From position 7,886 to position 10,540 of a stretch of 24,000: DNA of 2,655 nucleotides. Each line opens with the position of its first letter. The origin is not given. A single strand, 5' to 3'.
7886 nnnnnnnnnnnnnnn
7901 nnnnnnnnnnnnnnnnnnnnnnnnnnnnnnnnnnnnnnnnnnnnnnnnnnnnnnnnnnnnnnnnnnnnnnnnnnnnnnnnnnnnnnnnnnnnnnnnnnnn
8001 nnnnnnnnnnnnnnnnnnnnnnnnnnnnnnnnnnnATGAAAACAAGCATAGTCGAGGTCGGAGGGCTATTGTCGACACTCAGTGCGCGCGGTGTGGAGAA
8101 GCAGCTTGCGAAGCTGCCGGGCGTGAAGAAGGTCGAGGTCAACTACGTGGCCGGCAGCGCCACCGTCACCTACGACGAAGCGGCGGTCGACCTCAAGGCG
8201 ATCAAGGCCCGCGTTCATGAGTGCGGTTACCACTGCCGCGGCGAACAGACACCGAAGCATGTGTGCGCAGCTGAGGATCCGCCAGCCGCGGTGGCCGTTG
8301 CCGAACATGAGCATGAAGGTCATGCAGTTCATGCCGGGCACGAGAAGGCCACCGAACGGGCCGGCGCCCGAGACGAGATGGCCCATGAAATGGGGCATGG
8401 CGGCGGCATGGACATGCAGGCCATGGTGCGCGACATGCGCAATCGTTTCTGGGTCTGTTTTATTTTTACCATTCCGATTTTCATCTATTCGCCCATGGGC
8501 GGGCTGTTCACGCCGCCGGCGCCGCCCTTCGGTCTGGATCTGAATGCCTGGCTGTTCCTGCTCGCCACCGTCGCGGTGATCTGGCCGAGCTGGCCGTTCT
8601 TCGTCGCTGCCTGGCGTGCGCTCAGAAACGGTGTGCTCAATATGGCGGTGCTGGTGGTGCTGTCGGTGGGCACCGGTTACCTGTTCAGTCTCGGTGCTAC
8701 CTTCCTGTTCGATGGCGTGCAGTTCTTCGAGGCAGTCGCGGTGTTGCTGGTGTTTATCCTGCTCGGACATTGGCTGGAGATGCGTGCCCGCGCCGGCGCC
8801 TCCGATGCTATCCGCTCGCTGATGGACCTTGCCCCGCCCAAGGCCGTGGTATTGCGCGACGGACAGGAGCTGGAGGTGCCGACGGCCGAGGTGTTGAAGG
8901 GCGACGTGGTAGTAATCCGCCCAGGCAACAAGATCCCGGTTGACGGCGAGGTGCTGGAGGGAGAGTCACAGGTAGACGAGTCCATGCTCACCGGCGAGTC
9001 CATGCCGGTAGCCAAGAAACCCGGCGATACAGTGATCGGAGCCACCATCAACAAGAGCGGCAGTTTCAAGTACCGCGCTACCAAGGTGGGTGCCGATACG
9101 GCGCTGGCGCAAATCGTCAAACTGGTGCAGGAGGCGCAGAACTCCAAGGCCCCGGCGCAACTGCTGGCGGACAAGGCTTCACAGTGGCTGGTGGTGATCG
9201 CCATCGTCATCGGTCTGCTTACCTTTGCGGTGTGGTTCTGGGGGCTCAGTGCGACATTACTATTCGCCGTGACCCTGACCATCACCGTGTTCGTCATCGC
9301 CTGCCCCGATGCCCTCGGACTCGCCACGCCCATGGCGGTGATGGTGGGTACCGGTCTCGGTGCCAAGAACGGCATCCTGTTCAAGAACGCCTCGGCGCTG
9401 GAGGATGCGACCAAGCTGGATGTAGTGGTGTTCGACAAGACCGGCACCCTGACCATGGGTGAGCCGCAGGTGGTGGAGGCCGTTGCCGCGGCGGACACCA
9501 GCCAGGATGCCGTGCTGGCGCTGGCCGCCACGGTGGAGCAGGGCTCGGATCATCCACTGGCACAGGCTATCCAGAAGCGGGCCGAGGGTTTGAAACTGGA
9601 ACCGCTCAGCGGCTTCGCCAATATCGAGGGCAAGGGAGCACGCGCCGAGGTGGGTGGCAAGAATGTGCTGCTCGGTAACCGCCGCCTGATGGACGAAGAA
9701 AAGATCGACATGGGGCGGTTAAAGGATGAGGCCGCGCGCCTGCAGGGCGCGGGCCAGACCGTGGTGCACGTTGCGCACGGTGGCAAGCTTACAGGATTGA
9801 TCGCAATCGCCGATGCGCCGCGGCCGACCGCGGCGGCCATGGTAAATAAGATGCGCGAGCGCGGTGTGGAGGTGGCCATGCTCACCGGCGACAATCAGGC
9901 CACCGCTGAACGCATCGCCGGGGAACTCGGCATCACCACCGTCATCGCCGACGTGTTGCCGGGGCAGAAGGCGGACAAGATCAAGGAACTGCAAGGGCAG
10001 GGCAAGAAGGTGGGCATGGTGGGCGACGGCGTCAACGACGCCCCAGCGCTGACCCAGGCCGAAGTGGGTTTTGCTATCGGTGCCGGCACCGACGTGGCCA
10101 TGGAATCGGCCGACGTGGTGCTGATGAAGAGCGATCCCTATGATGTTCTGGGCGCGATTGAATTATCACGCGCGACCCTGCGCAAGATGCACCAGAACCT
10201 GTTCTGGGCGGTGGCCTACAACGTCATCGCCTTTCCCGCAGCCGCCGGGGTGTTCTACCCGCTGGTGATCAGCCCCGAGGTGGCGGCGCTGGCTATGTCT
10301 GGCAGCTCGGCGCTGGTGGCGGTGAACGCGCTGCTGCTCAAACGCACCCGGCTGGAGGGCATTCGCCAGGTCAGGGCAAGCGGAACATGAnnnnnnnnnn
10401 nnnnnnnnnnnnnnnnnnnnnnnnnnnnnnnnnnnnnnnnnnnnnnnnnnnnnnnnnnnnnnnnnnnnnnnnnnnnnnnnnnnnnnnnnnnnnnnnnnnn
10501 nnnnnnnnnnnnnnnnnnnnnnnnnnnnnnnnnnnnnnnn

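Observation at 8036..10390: P1B-type ATPase with CPD in the transmembrane metal site and a Cys-less (SxxS) HMA domain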

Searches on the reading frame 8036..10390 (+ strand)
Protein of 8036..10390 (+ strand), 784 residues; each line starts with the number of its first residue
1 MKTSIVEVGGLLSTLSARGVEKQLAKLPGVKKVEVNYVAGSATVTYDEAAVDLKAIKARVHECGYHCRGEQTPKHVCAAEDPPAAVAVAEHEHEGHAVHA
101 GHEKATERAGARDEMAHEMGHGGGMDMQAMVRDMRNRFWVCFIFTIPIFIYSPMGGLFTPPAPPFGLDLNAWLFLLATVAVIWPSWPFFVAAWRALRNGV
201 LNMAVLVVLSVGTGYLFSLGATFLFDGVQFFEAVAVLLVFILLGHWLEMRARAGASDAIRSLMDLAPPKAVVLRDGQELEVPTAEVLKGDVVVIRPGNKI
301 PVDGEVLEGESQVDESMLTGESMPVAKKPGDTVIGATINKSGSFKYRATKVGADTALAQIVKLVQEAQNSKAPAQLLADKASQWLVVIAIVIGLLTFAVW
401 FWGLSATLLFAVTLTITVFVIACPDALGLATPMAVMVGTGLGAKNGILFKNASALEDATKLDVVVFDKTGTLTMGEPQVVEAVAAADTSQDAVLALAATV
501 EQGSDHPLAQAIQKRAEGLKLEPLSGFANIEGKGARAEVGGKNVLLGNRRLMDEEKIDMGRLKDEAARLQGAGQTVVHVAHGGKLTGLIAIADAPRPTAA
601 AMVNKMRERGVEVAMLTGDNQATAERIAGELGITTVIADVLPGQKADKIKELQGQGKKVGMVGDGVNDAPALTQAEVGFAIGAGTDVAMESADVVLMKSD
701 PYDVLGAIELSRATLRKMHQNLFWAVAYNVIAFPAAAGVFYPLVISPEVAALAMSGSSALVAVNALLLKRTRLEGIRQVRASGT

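Call 3: search_protein_families(library=pfam, proteins=[window:8036-10390:+], max_evalue=0.01)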
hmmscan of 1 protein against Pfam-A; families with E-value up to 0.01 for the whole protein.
window:8036-10390:+ (784 aa): 6 families
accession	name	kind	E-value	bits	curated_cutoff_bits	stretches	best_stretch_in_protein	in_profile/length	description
PF00122.25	E1-E2_ATPase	-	1.6e-57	194.4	28.1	1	265-445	2-181/181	E1-E2 ATPase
PF00702.32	Hydrolase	-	5.4e-39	135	26.4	1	462-675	2-190/191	haloacid dehalogenase-like hydrolase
PF00403.32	HMA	-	5.9e-14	52.6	24.8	1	6-66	2-62/62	Heavy-metal-associated domain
PF19991.5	HMA_2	-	1.6e-05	25.4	30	1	18-61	33-76/154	Heavy metal associated domain 2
PF08282.18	Hydrolase_3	-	4.2e-05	23.8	20.9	1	650-698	197-245/255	haloacid dehalogenase-like hydrolase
PF12710.13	HAD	-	4.6e-05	24.4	27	1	595-672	86-188/189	haloacid dehalogenase-like hydrolase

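Call 4: search_protein_families(library=ncbifam, proteins=[window:8036-10390:+], max_evalue=0.001)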
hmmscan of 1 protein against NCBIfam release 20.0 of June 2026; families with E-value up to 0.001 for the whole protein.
window:8036-10390:+ (784 aa): 35 families (the best 25 are shown)
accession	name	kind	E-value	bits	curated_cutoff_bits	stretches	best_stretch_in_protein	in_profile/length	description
TIGR01525.1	ATPase-IB_hvy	subfamily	2.9e-189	630.5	346.25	1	203-768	1-560/560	heavy metal translocating P-type ATPase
TIGR01511.1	ATPase-IB1_Cu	subfamily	1e-184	615.4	397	1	186-769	3-542/542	copper-translocating P-type ATPase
NF007952.0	PRK10671.1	equivalog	1.1e-168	563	1316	1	97-770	149-833/838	copper-exporting P-type ATPase CopA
TIGR01512.1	ATPase-IB2_Cd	subfamily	7.8e-126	420.7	313.5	2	230-550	18-305/494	cadmium family heavy metal-translocating P-type ATPase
NF008262.1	PRK11033.1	equivalog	1.4e-110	370.9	1005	1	171-771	148-730/731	zinc/cadmium/mercury/lead-transporting ATPase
NF033775.1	P_type_ZntA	exception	3.3e-100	336.5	1240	1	184-771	163-731/732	Zn(II)/Cd(II)/Pb(II) translocating P-type ATPase ZntA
TIGR01494.1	ATPase_P-type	subfamily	6.7e-94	315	62.3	1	237-754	2-478/478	HAD-IC family P-type ATPase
TIGR01647.1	ATPase-IIIA_H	equivalog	5.9e-65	219.8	615.5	2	231-638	55-486/755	plasma-membrane proton-efflux P-type ATPase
TIGR01497.1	kdpB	equivalog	6.2e-57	193.1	527.9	1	248-755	88-611/675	potassium-transporting ATPase subunit KdpB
TIGR01517.1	ATPase-IIB_Ca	equivalog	2e-45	155.3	507.05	2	188-498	81-397/882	calcium-translocating P-type ATPase, PMCA-type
NF010609.0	PRK14010.1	equivalog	3.1e-44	151.3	1323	1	271-727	108-574/673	K(+)-transporting ATPase subunit B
TIGR01522.1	ATPase-IIA2_Ca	equivalog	1.6e-42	145.3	798.3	3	242-481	95-339/854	calcium-transporting P-type ATPase, PMR1-type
TIGR01116.1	ATPase-IIA1_Ca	equivalog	3.1e-39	134.7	703.4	2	585-730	457-617/799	calcium-translocating P-type ATPase, SERCA-type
TIGR01106.1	ATPase-IIC_X-K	subfamily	5.2e-36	123.9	946.1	3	233-479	107-362/997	Na,H/K antiporter P-type ATPase subunit alpha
TIGR01657.1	P-ATPase-V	hypoth_equivalog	1.8e-34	118.5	618.25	3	236-329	198-292/1055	ATP13A2 family polyamine export P-type ATPase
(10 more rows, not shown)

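Call 5: search_solved_structures(query=window:8036-10390:+, max_evalue=1e-20, show_alignments=2)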
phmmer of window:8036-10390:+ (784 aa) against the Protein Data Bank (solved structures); distinct sequences matched with E-value up to 1e-20: 94 (the best 60 are shown).
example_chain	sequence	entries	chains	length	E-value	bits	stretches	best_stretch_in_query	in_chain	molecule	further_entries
3j09_A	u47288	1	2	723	9.5e-162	543.3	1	174-770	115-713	copper-exporting P-type ATPase A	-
3rfu_A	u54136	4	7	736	6.4e-160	537.3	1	132-772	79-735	Copper efflux ATPase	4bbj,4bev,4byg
3j08_A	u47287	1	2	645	5.5e-157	527.6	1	174-770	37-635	copper-exporting P-type ATPase A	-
7r0g_A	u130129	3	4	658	7.6e-157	527.1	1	174-770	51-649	Putative copper-exporting P-type ATPase A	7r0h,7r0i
8q73_A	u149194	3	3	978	5.9e-144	484.5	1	130-770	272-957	Copper-transporting ATPase HMA4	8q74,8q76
8q75_A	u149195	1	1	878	1.7e-143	483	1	130-770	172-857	Copper-transporting ATPase HMA4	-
7xuk_A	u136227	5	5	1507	3.8e-139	468.6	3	543-773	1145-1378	Copper-transporting ATPase 2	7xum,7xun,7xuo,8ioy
7si3_A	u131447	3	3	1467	4.6e-132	445.2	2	126-554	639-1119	P-type Cu(+) transporter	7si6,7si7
7qbz_A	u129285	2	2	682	2.3e-84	287.5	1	235-769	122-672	Cadmium translocating P-type ATPase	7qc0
4umv_A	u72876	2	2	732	1.3e-79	271.8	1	188-771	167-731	ZINC-TRANSPORTING ATPASE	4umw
3a1c_A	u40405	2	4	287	3.7e-60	207.5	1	438-718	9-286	Probable copper-exporting P-type ATPase A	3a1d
3skx_A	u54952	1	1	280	5.1e-60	207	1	451-725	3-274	Copper-exporting P-type ATPase B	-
3sky_A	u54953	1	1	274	5.5e-59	203.6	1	451-719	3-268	Copper-exporting P-type ATPase B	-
3a1e_A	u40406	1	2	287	6.1e-59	203.4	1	438-718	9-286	Probable copper-exporting P-type ATPase A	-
2b8e_A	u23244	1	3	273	1.7e-57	198.6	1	450-719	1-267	cation-transporting ATPase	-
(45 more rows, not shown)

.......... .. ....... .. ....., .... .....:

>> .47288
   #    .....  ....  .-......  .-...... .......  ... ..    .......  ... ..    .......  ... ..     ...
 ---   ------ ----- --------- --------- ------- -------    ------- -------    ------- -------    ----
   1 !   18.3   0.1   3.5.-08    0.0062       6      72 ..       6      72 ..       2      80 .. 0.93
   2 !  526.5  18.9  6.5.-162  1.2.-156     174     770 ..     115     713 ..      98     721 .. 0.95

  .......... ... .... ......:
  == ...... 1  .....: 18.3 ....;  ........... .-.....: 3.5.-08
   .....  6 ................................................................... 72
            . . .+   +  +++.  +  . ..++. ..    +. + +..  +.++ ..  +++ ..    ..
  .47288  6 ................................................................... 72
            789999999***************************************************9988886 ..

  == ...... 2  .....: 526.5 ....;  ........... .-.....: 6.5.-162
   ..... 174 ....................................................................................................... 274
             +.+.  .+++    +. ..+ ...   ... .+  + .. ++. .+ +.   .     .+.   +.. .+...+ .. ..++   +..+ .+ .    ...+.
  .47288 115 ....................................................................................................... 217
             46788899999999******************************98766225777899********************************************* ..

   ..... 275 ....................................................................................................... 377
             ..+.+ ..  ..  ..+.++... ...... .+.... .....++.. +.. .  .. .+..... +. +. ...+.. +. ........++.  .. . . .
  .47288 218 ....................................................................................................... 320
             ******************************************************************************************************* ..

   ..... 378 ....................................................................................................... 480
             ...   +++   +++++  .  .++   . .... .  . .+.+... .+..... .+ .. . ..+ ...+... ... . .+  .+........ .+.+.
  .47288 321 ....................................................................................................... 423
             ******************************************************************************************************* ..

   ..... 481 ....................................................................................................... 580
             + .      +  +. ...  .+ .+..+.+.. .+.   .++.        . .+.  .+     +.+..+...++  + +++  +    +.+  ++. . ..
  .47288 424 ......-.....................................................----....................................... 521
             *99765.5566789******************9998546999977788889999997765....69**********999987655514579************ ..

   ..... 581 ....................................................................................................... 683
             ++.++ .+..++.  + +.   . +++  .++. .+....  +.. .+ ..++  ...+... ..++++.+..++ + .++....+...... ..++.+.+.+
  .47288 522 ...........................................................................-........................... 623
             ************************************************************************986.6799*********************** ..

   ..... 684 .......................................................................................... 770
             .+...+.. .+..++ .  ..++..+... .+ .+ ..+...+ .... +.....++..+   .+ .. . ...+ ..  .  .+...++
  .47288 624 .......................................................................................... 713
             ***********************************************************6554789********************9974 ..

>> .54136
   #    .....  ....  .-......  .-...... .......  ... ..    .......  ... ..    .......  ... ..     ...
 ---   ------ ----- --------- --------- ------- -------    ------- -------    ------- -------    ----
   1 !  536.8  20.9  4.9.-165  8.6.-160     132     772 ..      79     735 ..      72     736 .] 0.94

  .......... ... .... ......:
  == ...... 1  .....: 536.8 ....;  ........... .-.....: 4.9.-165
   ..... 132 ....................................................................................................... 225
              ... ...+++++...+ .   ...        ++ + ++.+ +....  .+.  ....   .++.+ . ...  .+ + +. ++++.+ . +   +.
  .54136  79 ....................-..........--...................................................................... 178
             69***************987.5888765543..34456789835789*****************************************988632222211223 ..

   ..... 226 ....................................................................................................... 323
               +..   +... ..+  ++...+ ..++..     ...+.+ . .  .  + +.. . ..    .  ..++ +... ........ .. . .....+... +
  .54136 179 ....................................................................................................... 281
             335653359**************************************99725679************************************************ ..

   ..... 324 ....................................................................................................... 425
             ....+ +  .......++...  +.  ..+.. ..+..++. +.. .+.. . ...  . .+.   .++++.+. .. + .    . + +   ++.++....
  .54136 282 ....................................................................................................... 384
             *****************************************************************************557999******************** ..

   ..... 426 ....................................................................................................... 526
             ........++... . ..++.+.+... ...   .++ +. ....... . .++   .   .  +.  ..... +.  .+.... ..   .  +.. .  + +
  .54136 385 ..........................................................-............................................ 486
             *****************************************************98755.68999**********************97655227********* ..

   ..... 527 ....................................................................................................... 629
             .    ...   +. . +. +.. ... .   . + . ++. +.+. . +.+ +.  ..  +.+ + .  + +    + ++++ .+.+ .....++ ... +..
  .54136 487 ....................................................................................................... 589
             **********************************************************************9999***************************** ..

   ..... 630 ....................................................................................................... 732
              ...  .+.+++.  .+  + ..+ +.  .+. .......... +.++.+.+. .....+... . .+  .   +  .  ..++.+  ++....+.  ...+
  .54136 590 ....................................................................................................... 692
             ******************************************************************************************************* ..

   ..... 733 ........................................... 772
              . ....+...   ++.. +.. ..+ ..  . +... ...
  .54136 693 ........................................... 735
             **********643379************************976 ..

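Call 9: find_homologous_proteins(query=window:8036-10390:+, max_evalue=1e-50)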
Query window:8036-10390:+ (784 aa): 8000 proteins with E <= 1e-50 among 8000 candidates; the best 120 are listed.
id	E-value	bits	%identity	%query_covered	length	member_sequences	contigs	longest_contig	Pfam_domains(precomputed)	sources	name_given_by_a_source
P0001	0.0e+0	1690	99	100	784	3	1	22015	PF00403.33,PF00702.33,PF19991.6,PF00122.26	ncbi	-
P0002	0.0e+0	1542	90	99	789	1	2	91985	PF00403.33,PF00702.33,PF08282.19,PF00122.26,PF12710.14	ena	-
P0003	0.0e+0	1533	89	99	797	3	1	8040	PF00403.33,PF00702.33,PF08282.19,PF19991.6,PF00122.26,PF12710.14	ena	-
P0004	0.0e+0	1524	90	99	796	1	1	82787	PF00403.33,PF00702.33,PF08282.19,PF00122.26,PF12710.14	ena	-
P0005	0.0e+0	1521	89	100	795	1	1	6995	PF00403.33,PF00702.33,PF08282.19,PF00122.26,PF12710.14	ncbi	-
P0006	0.0e+0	1515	88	100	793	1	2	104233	PF00403.33,PF00702.33,PF08282.19,PF00122.26,PF12710.14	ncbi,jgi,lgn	jgi:Cu2+-exporting ATPase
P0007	0.0e+0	1515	88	100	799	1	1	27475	PF00403.33,PF00702.33,PF08282.19,PF00122.26,PF12710.14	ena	-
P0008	0.0e+0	1512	88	100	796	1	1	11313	PF00403.33,PF00702.33,PF00122.26,PF12710.14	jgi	jgi:P-type Cu2+ transporter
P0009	0.0e+0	1512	88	100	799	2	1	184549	PF00403.33,PF00702.33,PF00122.26,PF12710.14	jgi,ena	-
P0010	0.0e+0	1509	88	99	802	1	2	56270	PF00403.33,PF00702.33,PF08282.19,PF00122.26,PF12710.14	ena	-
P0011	0.0e+0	1508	88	100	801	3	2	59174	PF00403.33,PF00702.33,PF08282.19,PF00122.26,PF12710.14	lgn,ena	-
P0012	0.0e+0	1508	88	100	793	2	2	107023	PF00403.33,PF00702.33,PF00122.26,PF12710.14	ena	-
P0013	0.0e+0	1507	87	100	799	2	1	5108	PF00403.33,PF00702.33,PF08282.19,PF19991.6,PF00122.26,PF12710.14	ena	-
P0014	0.0e+0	1505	88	100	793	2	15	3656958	PF00403.33,PF00702.33,PF08282.19,PF00122.26,PF12710.14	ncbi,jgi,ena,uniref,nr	ncbi:ATPase P [Candidatus Tenderia electrophaga]|jgi:Cu2+-exporting ATPase|uniref:ATPase P n=1 Tax=C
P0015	0.0e+0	1504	87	100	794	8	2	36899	PF00403.33,PF00702.33,PF08282.19,PF00122.26,PF12710.14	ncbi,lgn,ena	-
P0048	0.0e+0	1478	86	100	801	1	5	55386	PF00403.33,PF00702.33,PF08282.19,PF00122.26,PF12710.14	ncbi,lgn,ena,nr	ncbi:heavy metal translocating P-type ATPase [Thiobacillus sp.]|nr:MAG: copper-translocating P-type 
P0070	0.0e+0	1449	85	99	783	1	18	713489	PF00403.33,PF00702.33,PF08282.19,PF00122.26,PF12710.14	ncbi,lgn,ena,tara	tara:strand:- start:95563 stop:97914 length:2352 start_codon:yes stop_codon:yes gene_type:complete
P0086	0.0e+0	1434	85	99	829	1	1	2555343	PF00403.33,PF00702.33,PF00122.26,PF12710.14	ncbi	-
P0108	0.0e+0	1401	82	99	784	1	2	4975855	PF00403.33,PF00702.33,PF00122.26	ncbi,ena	-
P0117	0.0e+0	1396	82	99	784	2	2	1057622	PF00403.33,PF00702.33,PF00122.26,PF12710.14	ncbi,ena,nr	ncbi:MAG TPA: heavy metal translocating P-type ATPase [Methyloceanibacter sp.]|nr:heavy metal transl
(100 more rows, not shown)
